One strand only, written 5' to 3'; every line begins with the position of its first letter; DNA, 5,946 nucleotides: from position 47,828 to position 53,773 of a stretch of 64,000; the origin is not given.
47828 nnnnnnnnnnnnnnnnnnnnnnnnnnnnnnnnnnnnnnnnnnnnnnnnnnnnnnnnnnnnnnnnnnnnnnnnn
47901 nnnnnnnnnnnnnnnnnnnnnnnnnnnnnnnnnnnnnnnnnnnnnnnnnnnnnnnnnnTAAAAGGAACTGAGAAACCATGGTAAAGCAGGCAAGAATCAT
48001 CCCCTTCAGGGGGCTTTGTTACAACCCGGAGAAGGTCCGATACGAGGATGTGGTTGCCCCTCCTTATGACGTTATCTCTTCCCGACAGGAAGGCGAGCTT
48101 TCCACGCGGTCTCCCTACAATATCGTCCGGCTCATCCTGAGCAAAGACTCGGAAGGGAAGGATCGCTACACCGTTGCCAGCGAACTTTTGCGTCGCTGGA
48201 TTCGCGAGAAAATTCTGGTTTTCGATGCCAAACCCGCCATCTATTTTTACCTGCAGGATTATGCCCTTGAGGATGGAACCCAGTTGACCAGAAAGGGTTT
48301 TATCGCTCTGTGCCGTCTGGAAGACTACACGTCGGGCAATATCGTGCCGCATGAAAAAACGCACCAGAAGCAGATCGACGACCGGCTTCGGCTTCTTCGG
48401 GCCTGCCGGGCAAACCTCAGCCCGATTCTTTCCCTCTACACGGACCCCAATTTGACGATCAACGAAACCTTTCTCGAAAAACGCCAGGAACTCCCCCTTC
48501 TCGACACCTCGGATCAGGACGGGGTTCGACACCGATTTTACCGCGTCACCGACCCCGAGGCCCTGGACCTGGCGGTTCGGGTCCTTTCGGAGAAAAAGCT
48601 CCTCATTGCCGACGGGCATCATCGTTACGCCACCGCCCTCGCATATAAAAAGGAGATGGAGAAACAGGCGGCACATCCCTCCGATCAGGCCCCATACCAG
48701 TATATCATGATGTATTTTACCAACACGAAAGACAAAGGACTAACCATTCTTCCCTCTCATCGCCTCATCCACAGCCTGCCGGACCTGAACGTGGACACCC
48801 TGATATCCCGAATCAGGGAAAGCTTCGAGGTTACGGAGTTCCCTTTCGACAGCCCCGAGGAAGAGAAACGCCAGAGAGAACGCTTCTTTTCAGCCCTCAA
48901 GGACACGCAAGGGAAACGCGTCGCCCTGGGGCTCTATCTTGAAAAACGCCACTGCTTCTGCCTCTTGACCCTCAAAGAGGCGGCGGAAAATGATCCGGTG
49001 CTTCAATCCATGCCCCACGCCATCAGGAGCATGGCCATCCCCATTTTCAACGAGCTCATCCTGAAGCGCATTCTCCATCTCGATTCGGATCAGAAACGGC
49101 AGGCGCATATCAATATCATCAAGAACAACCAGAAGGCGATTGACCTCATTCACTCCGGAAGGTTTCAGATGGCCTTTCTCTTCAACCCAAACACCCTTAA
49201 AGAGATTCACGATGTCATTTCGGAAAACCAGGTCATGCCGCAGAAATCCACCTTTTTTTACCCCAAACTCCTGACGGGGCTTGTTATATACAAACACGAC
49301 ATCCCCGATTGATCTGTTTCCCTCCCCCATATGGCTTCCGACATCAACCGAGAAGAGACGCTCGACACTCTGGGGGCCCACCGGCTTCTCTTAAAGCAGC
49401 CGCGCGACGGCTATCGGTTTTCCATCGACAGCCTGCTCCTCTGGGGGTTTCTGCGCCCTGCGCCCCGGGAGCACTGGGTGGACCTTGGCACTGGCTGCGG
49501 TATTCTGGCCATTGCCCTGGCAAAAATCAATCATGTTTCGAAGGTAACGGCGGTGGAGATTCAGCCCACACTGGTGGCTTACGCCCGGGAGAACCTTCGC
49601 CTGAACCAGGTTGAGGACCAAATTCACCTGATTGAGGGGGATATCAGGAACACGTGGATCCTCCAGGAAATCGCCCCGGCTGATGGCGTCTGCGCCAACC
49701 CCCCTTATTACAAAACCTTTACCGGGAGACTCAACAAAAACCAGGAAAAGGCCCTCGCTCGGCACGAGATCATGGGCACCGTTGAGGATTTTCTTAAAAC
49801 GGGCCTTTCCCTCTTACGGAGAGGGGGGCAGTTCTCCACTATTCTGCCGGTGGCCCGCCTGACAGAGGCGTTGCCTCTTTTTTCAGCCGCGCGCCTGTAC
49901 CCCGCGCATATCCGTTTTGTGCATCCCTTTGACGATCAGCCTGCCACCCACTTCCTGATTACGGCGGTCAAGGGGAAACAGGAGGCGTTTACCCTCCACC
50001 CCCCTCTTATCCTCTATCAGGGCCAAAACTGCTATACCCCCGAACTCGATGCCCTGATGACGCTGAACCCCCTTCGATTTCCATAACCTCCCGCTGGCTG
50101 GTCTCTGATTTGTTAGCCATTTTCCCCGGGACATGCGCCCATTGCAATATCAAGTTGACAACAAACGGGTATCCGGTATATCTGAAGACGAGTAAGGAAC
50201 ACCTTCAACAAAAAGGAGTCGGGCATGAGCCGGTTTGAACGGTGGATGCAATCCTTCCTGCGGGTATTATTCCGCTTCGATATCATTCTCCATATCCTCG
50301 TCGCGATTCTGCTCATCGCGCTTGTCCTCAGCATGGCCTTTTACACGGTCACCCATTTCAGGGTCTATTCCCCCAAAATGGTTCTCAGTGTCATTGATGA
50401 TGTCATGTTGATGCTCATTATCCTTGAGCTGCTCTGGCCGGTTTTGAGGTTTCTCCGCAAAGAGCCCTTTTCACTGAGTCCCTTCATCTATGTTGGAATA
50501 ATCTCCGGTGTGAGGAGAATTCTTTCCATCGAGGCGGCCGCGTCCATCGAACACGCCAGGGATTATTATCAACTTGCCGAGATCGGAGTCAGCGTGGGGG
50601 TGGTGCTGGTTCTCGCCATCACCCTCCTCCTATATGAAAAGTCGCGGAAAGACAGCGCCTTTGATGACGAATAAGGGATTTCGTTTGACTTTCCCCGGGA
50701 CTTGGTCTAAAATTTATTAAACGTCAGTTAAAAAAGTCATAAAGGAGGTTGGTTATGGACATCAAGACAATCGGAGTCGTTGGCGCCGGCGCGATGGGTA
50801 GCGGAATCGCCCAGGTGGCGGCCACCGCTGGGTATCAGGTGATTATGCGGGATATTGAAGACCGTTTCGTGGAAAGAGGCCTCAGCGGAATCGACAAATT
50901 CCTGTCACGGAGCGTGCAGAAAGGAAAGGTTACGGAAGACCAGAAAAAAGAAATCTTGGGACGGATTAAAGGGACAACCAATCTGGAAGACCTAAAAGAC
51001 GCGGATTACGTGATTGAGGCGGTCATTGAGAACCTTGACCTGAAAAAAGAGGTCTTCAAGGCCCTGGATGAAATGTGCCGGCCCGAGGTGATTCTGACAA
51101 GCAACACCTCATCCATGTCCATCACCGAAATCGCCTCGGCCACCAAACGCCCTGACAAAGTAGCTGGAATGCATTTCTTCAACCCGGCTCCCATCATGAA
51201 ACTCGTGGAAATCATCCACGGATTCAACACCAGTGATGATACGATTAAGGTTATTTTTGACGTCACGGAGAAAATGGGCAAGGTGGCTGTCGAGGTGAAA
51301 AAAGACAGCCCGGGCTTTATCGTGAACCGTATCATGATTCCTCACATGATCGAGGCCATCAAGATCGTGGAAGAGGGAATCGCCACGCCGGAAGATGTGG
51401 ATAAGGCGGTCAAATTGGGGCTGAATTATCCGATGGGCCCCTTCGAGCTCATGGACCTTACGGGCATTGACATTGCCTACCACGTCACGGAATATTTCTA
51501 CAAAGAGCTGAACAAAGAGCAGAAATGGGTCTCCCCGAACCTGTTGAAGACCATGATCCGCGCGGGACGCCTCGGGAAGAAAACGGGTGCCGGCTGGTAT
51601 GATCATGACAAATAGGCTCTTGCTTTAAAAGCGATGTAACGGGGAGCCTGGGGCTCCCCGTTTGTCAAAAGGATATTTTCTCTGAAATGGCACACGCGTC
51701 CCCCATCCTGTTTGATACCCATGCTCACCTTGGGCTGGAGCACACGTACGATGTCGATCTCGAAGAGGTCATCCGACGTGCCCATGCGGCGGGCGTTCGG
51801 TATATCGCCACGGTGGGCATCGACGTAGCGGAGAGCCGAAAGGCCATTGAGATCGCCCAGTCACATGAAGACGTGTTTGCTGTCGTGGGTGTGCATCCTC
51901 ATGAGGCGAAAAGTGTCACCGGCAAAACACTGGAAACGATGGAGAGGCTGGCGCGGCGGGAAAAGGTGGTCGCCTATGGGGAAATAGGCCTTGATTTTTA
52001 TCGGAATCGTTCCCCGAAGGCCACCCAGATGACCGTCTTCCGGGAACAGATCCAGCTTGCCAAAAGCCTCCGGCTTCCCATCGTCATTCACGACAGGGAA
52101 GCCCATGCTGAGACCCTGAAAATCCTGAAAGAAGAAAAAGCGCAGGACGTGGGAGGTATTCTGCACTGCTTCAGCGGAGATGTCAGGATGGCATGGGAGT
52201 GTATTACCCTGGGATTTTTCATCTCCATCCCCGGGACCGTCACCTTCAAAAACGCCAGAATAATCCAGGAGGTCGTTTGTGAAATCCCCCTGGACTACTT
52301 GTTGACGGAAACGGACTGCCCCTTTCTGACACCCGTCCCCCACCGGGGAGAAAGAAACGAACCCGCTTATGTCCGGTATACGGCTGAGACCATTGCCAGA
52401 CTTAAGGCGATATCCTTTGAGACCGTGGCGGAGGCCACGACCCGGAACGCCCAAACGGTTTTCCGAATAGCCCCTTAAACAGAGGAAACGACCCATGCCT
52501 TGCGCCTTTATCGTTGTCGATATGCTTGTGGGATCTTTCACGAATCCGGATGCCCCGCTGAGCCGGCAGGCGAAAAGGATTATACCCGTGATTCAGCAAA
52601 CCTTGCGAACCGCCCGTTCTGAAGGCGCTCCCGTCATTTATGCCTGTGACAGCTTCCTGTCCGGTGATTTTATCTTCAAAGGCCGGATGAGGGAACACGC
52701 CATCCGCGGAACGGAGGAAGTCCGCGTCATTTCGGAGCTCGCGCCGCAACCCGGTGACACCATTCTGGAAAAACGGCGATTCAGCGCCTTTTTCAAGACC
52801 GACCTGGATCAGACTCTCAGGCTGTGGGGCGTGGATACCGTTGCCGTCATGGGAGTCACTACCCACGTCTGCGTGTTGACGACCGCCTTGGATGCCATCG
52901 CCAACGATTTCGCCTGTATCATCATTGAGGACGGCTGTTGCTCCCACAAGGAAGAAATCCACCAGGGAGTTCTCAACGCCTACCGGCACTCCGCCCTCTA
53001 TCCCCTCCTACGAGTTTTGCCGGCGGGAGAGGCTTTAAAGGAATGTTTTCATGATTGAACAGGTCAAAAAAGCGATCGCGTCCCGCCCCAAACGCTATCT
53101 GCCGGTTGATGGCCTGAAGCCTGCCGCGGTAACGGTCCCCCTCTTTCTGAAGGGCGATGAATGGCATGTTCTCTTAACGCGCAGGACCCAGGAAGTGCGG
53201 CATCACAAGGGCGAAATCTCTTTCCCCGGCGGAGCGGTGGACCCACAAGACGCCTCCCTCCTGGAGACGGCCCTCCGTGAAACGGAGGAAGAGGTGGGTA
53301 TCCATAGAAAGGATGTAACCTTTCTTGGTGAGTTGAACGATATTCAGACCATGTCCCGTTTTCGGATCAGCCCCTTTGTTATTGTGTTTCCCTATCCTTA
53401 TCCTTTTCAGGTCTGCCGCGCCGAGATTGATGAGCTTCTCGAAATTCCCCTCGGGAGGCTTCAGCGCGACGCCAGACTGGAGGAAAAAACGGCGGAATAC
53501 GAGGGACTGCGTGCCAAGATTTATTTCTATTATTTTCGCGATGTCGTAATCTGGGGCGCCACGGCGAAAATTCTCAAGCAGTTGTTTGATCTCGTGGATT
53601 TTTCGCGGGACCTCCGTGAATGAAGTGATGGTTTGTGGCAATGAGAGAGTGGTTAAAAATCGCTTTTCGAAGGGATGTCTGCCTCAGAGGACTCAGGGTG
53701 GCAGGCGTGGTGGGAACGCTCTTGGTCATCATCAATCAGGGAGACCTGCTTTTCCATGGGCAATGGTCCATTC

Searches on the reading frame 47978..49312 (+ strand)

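Call 68: search_protein_families(library=pfam, proteins=[window:47978-49312:+], max_evalue=0.00001)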
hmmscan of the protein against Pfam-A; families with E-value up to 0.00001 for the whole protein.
window:47978-49312:+ (444 aa): 1 family
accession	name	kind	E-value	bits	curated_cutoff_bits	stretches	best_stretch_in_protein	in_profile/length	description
PF06245.16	DUF1015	-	4.7e-92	308.8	25.8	1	7-344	1-321/325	Protein of unknown function (DUF1015)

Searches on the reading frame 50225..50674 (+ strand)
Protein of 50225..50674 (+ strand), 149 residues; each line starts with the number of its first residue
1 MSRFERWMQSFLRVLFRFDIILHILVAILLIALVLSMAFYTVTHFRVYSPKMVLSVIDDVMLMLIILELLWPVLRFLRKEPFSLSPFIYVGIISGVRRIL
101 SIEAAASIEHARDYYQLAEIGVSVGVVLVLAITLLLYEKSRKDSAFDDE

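Call 68: search_protein_families(library=pfam, proteins=[window:50225-50674:+], max_evalue=0.00001)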
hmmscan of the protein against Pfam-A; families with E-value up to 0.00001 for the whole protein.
window:50225-50674:+ (149 aa): 1 family
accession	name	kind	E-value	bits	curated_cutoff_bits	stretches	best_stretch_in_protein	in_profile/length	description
PF06146.17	PsiE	-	1.2e-11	45.2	23.9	1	20-141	4-121/122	Phosphate-starvation-inducible E family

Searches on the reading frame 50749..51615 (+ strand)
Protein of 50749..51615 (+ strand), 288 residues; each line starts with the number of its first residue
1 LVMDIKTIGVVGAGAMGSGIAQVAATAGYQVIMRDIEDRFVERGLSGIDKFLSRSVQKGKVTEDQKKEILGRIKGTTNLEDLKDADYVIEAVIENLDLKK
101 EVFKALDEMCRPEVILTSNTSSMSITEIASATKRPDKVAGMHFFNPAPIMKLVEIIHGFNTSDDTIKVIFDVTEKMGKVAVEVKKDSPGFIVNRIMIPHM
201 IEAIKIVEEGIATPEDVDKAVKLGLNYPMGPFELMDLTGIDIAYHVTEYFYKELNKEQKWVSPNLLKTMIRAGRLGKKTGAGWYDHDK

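Call 3: search_protein_families(library=pfam, proteins=[window:50749-51615:+], max_evalue=0.01)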
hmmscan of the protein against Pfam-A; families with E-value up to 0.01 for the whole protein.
window:50749-51615:+ (288 aa): 8 families
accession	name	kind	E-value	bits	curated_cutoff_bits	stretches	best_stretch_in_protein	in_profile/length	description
PF02737.24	3HCDH_N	-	1.5e-68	230.7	22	1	7-186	1-179/180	3-hydroxyacyl-CoA dehydrogenase, NAD binding domain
PF00725.27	3HCDH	-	1.9e-35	121.7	22.1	1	189-285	1-96/97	3-hydroxyacyl-CoA dehydrogenase, C-terminal domain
PF03446.21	NAD_binding_2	-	0.00045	20.7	21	1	7-45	1-39/161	NAD binding domain of 6-phosphogluconate dehydrogenase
PF09012.17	FeoC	-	0.00083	19.9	21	0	152-183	17-48/69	FeoC like transcriptional regulator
PF02558.23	ApbA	-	0.00089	19.3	22.2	1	8-120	1-102/150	Ketopantoate reductase PanE/ApbA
PF02826.25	2-Hacid_dh_C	-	0.0013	18.6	25.1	1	6-39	37-70/178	D-isomer specific 2-hydroxyacid dehydrogenase, NAD binding domain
PF07992.20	Pyr_redox_2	-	0.0069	16.3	26.1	1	6-69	143-206/291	Pyridine nucleotide-disulphide oxidoreductase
PF03807.23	F420_oxidored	-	0.0079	17.2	21.6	0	7-33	1-29/94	NADP oxidoreductase coenzyme F420-dependent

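Call 69: search_protein_families(library=ncbifam, proteins=[window:50749-51615:+], max_evalue=0.00001)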
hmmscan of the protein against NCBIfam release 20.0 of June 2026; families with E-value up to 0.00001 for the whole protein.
window:50749-51615:+ (288 aa): 19 families
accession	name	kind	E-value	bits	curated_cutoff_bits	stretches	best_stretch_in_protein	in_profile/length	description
NF004474.0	PRK05808.1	subfamily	5.5e-115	383.5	408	1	3-286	1-282/283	3-hydroxybutyryl-CoA dehydrogenase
NF006124.0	PRK08268.1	subfamily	2.5e-107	359.9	508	1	2-287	4-288/507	3-hydroxyacyl-CoA dehydrogenase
NF005875.0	PRK07819.1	subfamily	7.7e-96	320.9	319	1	3-286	3-286/287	3-hydroxybutyryl-CoA dehydrogenase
NF004699.0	PRK06035.1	equivalog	1.2e-93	313.5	500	1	3-286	1-290/294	3-hydroxyacyl-CoA dehydrogenase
NF006722.0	PRK09260.1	equivalog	2.9e-91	305.7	429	1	5-287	2-282/289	3-hydroxyacyl-CoA dehydrogenase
TIGR02279.1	PaaC-3OHAcCoADH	equivalog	4.8e-89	299.5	669.4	1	2-286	2-285/503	3-hydroxyacyl-CoA dehydrogenase PaaH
NF005715.0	PRK07530.1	equivalog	9.2e-89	297.7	420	1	3-286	2-283/292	3-hydroxybutyryl-CoA dehydrogenase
NF008727.0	PRK11730.1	equivalog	4.9e-78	263.2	870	1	4-287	312-593/717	fatty acid oxidation complex subunit alpha FadB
TIGR02441.1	fa_ox_alpha_mit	equivalog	1.2e-70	238.5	964.65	1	4-285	334-612/737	fatty acid oxidation complex subunit alpha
NF008363.0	PRK11154.1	equivalog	4.4e-70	236.6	869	1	4-287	308-587/708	fatty acid oxidation complex subunit alpha FadJ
NF006143.0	PRK08293.1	equivalog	3.7e-69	233.2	312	1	3-287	2-288/291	3-hydroxyacyl-CoA dehydrogenase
TIGR02437.1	FadB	equivalog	2.2e-65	221.4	933.55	1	4-286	312-592/714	fatty acid oxidation complex subunit alpha FadB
NF006125.0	PRK08269.1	equivalog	3.6e-61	207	427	1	4-287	4-297/334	3-hydroxybutyryl-CoA dehydrogenase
TIGR02440.1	FadJ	equivalog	3.4e-60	204.1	968.45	1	4-286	303-581/699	fatty acid oxidation complex subunit alpha FadJ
NF042925.1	FHMPC_DH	equivalog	5.4e-58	196.7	500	1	7-286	2-280/304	5-formyl-3-hydroxy-2-methylpyridine 4-carboxylate 5-dehydrogenase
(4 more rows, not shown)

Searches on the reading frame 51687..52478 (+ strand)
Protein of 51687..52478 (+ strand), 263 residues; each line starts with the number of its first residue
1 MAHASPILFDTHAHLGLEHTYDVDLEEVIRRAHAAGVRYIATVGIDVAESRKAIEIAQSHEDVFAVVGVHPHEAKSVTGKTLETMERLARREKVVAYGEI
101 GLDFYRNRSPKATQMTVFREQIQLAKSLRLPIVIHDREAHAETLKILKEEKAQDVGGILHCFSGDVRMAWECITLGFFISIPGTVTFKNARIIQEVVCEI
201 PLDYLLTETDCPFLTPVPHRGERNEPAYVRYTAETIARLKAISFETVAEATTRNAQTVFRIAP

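Call 68: search_protein_families(library=pfam, proteins=[window:51687-52478:+], max_evalue=0.00001)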
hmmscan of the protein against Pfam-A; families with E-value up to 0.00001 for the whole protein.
window:51687-52478:+ (263 aa): 1 family
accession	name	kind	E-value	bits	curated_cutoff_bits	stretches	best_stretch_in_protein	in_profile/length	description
PF01026.27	TatD_DNase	-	4.4e-90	301.9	27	1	9-260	1-253/253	TatD related DNase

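Call 69: search_protein_families(library=ncbifam, proteins=[window:51687-52478:+], max_evalue=0.00001)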
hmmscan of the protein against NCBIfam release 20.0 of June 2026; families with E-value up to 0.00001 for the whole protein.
window:51687-52478:+ (263 aa): 5 families
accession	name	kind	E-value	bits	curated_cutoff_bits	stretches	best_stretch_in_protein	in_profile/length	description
TIGR00010.1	TIGR00010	subfamily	4.2e-90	301.6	206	1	8-260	1-252/253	YchF/TatD family DNA exonuclease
NF008075.0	PRK10812.1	equivalog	1.6e-66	224.3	438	1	7-261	2-256/265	metal-dependent hydrolase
NF007745.0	PRK10425.1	equivalog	2.7e-53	180.8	395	1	20-262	12-259/260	3'-5' ssDNA/RNA exonuclease TatD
NF008522.0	PRK11449.1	equivalog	1.2e-38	132.7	481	1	9-261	6-258/259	metal-dependent hydrolase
NF041926.1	QatD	equivalog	1.7e-27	96.1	230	1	10-257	1-238/239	Qat anti-phage system TatD family nuclease QatD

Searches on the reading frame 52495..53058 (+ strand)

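Call 3: search_protein_families(library=pfam, proteins=[window:52495-53058:+], max_evalue=0.01)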
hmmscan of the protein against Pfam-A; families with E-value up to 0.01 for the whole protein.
window:52495-53058:+ (187 aa): 1 family
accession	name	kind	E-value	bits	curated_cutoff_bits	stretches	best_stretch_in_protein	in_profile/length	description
PF00857.26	Isochorismatase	-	8.7e-41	140.3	27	1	3-166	1-166/175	Isochorismatase domain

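Call 69: search_protein_families(library=ncbifam, proteins=[window:52495-53058:+], max_evalue=0.00001)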
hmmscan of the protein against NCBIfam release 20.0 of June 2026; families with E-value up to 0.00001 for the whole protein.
window:52495-53058:+ (187 aa): 4 families
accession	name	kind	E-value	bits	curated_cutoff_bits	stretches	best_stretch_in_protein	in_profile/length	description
TIGR03614.1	RutB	equivalog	4e-18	65.9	377.95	1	70-151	108-189/226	pyrimidine utilization protein B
NF050097.1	BiurAmidohydBiuH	equivalog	1e-16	61.1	370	1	69-160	107-198/221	biuret amidohydrolase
NF008517.0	PRK11440.1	equivalog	5.2e-14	52.6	195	1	80-161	88-169/188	hydrolase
NF008623.0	PRK11609.1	equivalog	2.1e-08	34.2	174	1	101-149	131-179/213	bifunctional nicotinamidase/pyrazinamidase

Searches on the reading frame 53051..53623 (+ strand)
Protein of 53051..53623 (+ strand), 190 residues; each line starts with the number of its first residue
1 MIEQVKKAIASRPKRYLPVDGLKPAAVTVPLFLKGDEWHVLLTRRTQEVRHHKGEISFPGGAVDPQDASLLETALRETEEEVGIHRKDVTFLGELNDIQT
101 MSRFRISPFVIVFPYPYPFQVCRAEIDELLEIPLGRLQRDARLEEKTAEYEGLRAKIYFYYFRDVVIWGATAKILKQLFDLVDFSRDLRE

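Call 3: search_protein_families(library=pfam, proteins=[window:53051-53623:+], max_evalue=0.01)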
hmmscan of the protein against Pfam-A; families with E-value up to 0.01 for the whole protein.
window:53051-53623:+ (190 aa): 2 families
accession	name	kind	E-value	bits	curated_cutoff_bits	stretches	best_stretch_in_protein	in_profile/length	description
PF00293.34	NUDIX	-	1.6e-15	57.7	21.1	1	24-105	3-79/134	NUDIX domain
PF22327.2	Nudt16-like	-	9.1e-05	22.9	27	1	53-91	32-70/161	U8 snoRNA-decapping enzyme-like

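Call 69: search_protein_families(library=ncbifam, proteins=[window:53051-53623:+], max_evalue=0.00001)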
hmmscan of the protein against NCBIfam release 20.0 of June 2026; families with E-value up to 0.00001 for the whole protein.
window:53051-53623:+ (190 aa): 2 families
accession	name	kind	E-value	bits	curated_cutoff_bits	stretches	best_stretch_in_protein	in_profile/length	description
NF007980.0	PRK10707.1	equivalog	1.2e-38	132.7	134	1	19-179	26-185/192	CoA pyrophosphatase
NF006530.0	PRK08999.1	equivalog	7.5e-06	25.2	245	1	34-90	14-68/315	Nudix family hydrolase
